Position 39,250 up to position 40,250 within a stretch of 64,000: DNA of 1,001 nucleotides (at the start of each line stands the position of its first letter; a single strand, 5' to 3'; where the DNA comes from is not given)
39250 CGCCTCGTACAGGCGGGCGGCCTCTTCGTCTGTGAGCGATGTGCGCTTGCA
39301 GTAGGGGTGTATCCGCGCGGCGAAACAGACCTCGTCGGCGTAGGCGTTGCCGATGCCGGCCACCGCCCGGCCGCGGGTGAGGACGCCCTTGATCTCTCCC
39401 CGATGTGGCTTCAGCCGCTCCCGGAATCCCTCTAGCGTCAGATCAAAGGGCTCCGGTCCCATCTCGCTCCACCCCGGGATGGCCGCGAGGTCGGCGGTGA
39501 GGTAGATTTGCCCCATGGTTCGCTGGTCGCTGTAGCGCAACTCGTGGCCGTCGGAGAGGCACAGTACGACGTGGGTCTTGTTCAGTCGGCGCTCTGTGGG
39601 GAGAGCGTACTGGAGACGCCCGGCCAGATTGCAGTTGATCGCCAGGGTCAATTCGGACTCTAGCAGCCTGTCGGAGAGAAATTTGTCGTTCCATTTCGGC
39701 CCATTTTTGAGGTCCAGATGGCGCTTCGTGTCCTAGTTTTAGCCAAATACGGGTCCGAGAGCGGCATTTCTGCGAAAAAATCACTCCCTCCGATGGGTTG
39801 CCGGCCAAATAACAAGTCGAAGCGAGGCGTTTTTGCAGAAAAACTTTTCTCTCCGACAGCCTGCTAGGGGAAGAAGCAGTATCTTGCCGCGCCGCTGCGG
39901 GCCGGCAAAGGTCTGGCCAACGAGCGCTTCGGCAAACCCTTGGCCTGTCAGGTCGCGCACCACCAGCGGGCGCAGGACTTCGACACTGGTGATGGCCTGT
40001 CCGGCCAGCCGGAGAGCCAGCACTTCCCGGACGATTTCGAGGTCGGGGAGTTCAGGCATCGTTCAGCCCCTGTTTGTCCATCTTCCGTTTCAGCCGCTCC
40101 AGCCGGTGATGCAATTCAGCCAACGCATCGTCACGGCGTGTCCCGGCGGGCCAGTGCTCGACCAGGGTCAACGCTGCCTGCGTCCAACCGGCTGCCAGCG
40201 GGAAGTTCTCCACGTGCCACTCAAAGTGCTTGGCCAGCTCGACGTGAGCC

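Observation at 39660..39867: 200-bp MITE with CTAG target duplication cleanly splits the fpg/mutM gene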

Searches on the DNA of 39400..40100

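Call 8: search_rna_families(source=window, start=39400, end=40100, threshold=evalue, max_evalue=1)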
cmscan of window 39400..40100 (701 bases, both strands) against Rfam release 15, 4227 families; matches with E-value up to 1: 0.
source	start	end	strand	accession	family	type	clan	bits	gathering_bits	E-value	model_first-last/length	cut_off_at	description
